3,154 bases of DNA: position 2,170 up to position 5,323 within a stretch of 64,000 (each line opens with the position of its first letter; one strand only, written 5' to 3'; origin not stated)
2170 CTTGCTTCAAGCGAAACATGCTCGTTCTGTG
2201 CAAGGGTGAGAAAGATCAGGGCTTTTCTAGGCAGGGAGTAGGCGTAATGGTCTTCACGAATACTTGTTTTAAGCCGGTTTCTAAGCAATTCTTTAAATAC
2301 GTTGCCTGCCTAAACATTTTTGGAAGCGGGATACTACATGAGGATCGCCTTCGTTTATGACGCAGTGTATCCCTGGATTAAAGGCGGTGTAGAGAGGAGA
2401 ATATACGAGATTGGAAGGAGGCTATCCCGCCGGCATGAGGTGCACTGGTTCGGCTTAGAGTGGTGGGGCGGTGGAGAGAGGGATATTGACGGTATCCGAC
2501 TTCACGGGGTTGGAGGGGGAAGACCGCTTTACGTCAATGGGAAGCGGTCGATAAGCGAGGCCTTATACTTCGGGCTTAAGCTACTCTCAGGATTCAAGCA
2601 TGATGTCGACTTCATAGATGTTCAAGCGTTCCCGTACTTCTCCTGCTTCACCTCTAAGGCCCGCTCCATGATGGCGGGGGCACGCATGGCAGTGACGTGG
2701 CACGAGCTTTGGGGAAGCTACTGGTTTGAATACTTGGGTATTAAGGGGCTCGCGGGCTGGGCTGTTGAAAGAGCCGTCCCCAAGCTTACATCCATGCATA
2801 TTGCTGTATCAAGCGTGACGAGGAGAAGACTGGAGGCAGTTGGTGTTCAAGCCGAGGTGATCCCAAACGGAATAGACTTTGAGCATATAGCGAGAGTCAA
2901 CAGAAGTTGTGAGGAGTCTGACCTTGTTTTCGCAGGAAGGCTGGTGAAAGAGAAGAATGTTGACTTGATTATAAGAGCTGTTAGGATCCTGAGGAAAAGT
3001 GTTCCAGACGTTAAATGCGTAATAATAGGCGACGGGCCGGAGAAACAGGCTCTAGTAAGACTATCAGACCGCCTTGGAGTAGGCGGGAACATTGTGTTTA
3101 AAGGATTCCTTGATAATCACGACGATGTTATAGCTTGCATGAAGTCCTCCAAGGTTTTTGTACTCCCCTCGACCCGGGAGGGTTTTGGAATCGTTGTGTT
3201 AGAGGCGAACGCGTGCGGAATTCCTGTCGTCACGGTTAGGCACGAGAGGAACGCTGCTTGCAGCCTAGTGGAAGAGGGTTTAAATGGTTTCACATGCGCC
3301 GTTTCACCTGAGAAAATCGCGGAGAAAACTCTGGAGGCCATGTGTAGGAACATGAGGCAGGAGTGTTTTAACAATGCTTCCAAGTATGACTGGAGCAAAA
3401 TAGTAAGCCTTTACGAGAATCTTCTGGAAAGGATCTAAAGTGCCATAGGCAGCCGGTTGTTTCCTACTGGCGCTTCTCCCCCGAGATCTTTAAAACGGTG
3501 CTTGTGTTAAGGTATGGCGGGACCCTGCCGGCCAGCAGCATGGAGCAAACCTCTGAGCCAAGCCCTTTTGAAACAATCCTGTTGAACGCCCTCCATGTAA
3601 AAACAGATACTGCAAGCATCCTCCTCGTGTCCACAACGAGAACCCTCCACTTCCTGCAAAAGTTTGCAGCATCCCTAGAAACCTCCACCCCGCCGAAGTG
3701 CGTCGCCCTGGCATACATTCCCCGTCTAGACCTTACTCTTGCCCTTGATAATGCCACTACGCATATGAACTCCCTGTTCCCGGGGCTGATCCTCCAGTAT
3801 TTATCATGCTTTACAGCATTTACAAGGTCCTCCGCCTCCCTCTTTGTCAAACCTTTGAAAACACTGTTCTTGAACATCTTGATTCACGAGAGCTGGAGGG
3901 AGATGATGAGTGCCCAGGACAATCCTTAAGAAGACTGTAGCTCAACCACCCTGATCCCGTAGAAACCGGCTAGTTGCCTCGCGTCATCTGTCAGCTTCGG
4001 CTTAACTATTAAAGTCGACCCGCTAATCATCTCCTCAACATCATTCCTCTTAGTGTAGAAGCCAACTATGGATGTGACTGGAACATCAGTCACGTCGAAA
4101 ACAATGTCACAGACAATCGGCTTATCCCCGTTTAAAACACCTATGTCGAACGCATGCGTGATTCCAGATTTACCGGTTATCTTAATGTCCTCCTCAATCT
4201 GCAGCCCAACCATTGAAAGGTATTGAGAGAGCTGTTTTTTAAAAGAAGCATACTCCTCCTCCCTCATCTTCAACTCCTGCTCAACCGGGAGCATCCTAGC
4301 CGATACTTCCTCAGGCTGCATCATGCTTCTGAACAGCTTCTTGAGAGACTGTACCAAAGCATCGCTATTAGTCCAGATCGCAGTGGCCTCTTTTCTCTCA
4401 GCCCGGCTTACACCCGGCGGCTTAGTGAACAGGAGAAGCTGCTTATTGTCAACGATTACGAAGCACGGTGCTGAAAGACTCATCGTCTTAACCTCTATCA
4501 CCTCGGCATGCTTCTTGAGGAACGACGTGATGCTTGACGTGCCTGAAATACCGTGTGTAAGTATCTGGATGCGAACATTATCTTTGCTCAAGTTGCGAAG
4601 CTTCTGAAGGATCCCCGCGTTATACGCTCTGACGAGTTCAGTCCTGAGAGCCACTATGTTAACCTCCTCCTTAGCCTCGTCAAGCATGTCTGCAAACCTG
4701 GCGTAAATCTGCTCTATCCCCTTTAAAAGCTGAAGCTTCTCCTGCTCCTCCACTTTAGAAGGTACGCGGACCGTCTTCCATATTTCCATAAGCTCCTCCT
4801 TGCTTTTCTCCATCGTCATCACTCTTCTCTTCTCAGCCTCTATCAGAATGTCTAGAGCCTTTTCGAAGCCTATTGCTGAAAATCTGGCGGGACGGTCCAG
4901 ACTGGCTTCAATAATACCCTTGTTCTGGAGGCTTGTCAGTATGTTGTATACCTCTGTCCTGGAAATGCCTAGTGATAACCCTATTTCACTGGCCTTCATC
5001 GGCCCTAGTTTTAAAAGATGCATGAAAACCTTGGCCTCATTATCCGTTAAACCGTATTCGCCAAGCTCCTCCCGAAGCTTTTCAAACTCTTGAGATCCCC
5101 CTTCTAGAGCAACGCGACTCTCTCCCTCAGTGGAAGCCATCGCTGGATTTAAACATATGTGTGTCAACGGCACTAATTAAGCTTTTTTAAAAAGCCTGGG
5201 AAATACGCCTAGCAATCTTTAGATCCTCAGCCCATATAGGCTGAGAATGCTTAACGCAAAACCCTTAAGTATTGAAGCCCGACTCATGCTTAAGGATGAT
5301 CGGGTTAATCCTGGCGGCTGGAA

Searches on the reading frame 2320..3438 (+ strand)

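Call 10: search_protein_families(library=pfam, proteins=[window:2320-3438:+], max_evalue=0.01)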
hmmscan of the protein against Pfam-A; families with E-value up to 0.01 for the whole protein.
window:2320-3438:+ (372 aa): 6 families
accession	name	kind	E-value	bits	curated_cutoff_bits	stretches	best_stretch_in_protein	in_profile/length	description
PF00534.26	Glycos_transf_1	-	3.9e-39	134.4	26.4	1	197-354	13-170/172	Glycosyl transferases group 1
PF13692.12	Glyco_trans_1_4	-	1.1e-32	113.7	27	1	201-340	3-139/142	Glycosyl transferases group 1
PF13439.12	Glyco_transf_4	-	6.6e-20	72.3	28.5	1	22-188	2-169/170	Glycosyltransferase Family 4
PF20706.3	GT4-conflict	-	6.3e-14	52.2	26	1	184-305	180-310/385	Family 4 Glycosyltransferase in conflict systems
PF13579.12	Glyco_trans_4_4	-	4.7e-10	40.5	29.7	1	22-184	1-158/158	Glycosyl transferase 4-like domain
PF13524.12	Glyco_trans_1_2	-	0.00069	20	25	1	224-308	9-82/144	Glycosyl transferase-like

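Call 98: search_protein_families(library=ncbifam, proteins=[window:2320-3438:+], max_evalue=0.00001)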
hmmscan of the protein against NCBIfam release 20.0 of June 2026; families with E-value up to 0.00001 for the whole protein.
window:2320-3438:+ (372 aa): 32 families (the best 25 are shown)
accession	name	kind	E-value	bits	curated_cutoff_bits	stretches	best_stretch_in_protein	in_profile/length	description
TIGR03999.1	thiol_BshA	equivalog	4.9e-22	78.4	273.7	1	162-371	154-372/375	N-acetyl-alpha-D-glucosaminyl L-malate synthase BshA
TIGR04047.1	MSMEG_0565_glyc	hypoth_equivalog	4.1e-19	68.9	259.85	1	150-356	133-358/373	MSMEG_0565 family glycosyltransferase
TIGR03088.1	stp2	hypoth_equivalog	7e-19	68.1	409.05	1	174-329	155-323/374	TIGR03088 family PEP-CTERM/XrtA system glycosyltransferase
NF041876.1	EPS_EpsE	equivalog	7.3e-18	65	400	1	172-342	182-360/389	exopolysaccharide biosynthesis GT4 family glycosyltransferase EpsE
NF041010.1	glycosy_Agl16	equivalog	4.7e-17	61.9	575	1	148-363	125-342/352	glycosylation protein Agl16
NF050063.1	ProtGlycPglJ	equivalog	7.2e-17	61.6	500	1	177-346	169-334/363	N-acetylgalactosamine-N,N'-diacetylbacillosaminyl-diphospho-undecaprenol 4-alpha-N-acetylgalactosaminyltransferase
NF047684.1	TeichurnBiosyTuaC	equivalog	1.1e-16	60.7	550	1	159-307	167-320/391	teichuronic acid biosynthesis protein TuaC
NF007396.0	PRK09922.1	equivalog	1.3e-16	60.4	385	1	157-325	136-307/361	lipopolysaccharide 1,6-galactosyltransferase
NF053787.1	GlcN_PG_synth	equivalog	2.2e-16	59.6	480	1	165-363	162-350/361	N-acetylglucosaminyl phosphatidylglycerol synthase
TIGR02149.1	glgA_Coryne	subfamily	3.1e-16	59.5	302.4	1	101-307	87-314/391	glycogen synthase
TIGR03449.1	mycothiol_MshA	equivalog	6.9e-16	58.1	462.5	1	180-360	201-391/406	D-inositol-3-phosphate glycosyltransferase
TIGR02918.1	TIGR02918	equivalog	1.4e-15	57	574.6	1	181-353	302-468/500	accessory Sec system glycosyltransferase GtfA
NF047880.1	glyco_SdgA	exception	4.8e-15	55.1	800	1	193-365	309-483/488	serine-aspartate repeat adhesin O-glycosyltransferase SdgA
NF038011.1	PelF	equivalog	1.1e-14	54.3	100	1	176-306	280-413/489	GT4 family glycosyltransferase PelF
NF049988.1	MGlcDAGSynMgs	equivalog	2e-14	53.7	400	1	204-331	218-342/398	alpha-monoglucosyldiacylglycerol synthase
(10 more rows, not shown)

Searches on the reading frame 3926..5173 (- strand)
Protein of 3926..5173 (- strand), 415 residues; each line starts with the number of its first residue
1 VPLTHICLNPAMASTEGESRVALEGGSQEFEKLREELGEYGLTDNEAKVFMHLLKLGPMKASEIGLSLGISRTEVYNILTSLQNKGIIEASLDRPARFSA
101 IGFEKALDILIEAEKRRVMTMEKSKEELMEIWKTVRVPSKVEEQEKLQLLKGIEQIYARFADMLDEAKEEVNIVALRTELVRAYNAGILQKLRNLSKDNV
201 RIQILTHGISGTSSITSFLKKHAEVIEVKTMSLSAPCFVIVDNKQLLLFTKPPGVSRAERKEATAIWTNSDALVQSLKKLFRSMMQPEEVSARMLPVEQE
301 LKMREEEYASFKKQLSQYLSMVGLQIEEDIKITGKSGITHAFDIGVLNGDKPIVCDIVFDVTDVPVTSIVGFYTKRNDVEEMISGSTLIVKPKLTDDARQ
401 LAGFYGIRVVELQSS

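Call 10: search_protein_families(library=pfam, proteins=[window:3926-5173:-], max_evalue=0.01)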
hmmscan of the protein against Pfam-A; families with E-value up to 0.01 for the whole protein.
window:3926-5173:- (415 aa): 7 families
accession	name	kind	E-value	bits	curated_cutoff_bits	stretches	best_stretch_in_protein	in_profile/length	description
PF01978.25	TrmB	-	2.1e-17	63.2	25.6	1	39-103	3-67/68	Sugar-specific transcriptional regulator TrmB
PF11495.14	Regulator_TrmB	-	5.7e-09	36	22.2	1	147-285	2-129/233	Archaeal transcriptional regulator TrmB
PF12802.13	MarR_2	-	0.00011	22.7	27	1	40-90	1-52/61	MarR family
PF09339.16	HTH_IclR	-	0.0032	17.6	22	1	57-89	17-49/52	IclR helix-turn-helix domain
PF13545.12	HTH_Crp_2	-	0.004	17.5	27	0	58-89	22-53/70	Crp-like helix-turn-helix domain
PF01047.28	MarR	-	0.0044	17.3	24.6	0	42-89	1-48/59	MarR family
PF21476.4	PF0610-like_N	-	0.0054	17.4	33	0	51-81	7-37/50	PF0610-like, N-terminal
